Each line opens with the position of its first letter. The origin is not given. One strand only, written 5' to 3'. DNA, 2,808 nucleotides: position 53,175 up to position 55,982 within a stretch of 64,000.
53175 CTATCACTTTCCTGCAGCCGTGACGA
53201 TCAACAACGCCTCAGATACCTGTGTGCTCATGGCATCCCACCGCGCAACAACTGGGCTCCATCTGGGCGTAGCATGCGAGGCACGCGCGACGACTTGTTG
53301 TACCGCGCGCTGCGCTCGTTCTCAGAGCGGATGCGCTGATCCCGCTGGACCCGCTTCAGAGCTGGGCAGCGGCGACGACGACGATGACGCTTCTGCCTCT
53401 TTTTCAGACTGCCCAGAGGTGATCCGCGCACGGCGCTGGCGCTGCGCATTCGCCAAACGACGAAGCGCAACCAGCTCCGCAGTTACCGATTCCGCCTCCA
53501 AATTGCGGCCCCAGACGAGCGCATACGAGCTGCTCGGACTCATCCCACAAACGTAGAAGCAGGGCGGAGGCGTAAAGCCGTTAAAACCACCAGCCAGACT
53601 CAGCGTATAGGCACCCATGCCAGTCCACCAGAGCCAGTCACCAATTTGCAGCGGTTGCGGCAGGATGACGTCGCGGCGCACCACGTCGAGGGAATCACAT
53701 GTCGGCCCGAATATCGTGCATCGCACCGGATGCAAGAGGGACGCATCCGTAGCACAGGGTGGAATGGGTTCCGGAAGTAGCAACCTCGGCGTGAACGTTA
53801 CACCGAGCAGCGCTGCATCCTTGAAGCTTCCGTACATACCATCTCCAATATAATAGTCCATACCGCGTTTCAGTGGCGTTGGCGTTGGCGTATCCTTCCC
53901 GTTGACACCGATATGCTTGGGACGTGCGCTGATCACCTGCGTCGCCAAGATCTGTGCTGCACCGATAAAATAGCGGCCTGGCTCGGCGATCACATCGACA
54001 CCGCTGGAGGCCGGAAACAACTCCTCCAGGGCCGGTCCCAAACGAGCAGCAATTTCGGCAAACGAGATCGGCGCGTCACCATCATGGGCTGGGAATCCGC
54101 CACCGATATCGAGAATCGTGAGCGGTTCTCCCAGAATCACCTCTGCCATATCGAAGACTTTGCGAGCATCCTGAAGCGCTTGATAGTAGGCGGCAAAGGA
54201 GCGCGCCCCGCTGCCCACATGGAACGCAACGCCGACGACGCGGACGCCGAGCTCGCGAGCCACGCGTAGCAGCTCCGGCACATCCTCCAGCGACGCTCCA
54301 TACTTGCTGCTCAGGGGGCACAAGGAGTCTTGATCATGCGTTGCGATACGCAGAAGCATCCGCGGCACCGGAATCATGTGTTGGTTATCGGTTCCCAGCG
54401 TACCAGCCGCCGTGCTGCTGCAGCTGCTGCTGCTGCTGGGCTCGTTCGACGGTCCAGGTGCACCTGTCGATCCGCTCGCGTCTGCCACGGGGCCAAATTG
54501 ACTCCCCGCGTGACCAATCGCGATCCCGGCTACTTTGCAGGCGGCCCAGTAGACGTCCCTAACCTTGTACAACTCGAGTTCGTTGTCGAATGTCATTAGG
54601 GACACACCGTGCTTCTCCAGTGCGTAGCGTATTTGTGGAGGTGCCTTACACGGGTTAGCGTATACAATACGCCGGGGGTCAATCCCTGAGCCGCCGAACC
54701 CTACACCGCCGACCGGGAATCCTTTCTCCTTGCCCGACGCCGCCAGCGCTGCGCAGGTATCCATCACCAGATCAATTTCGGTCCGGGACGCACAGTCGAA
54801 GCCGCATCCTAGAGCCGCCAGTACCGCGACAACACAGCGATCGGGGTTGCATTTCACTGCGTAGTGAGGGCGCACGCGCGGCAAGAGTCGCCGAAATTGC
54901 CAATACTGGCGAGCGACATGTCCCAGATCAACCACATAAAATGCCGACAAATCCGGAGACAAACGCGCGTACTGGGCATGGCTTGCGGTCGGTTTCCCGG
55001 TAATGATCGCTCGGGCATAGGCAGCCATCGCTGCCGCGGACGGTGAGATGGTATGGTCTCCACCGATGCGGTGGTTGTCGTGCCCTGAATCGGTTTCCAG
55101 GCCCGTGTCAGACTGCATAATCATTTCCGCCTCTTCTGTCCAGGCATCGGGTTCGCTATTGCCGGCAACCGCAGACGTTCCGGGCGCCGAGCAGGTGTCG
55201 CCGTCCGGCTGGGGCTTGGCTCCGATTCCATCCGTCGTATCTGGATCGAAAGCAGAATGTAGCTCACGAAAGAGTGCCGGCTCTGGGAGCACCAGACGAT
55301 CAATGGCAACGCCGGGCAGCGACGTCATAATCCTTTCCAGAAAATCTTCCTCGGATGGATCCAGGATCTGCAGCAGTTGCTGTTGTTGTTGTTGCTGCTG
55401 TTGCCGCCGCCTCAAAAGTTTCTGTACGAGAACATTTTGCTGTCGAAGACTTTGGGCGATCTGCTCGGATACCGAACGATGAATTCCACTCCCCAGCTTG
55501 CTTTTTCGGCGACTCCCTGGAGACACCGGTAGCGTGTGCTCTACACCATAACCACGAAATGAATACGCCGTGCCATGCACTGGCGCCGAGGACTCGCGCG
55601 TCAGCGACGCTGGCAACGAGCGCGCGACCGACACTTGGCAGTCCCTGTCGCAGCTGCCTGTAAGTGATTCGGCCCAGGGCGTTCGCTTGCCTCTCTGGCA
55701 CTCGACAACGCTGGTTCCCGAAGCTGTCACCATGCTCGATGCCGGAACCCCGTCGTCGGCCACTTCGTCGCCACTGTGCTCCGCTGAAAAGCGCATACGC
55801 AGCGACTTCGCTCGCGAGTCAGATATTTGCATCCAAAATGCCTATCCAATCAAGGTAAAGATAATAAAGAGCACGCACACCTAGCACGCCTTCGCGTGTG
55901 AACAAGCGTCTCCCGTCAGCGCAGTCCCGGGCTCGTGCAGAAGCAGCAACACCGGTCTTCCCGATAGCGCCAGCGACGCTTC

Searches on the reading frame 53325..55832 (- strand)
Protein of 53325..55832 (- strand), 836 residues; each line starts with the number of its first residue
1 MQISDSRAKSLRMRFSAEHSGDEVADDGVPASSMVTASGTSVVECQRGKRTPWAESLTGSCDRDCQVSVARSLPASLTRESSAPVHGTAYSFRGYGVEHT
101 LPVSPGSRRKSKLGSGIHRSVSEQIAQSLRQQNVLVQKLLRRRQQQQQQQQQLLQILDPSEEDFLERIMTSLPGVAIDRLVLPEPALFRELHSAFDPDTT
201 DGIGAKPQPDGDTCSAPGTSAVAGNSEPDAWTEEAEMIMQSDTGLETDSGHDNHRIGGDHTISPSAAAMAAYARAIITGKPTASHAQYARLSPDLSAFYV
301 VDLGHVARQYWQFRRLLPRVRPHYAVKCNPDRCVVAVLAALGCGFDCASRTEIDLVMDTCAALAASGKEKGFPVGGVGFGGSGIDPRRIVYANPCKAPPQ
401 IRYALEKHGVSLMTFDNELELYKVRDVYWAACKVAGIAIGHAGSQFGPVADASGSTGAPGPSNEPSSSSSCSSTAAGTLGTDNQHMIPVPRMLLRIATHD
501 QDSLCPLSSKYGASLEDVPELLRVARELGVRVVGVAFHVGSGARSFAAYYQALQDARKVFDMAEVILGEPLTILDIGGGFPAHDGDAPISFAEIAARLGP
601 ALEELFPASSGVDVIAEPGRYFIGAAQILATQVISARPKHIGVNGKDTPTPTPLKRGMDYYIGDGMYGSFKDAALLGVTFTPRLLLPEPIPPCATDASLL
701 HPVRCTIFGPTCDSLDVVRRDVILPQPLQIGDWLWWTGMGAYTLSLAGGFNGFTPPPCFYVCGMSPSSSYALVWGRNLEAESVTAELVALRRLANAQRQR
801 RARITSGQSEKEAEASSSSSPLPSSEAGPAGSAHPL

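Call 10: find_encoding_contigs(protein=window:53325-55832:-, flank=10000, max_places=4)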
Protein window:53325-55832:- (836 aa): no gene with exactly this product is on record in the collection.

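Call 14: search_protein_families(library=pfam, proteins=[window:53325-55832:-], max_evalue=0.001)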
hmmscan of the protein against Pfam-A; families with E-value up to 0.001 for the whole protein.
window:53325-55832:- (836 aa): 2 families
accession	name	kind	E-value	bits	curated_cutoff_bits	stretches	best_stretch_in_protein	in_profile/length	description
PF02784.22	Orn_Arg_deC_N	-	5.2e-65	219.7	23.4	2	486-623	101-246/247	Pyridoxal-dependent decarboxylase, pyridoxal binding domain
PF00278.28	Orn_DAP_Arg_deC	-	9.4e-13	48.7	23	1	302-740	5-95/95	Pyridoxal-dependent decarboxylase, C-terminal sheet domain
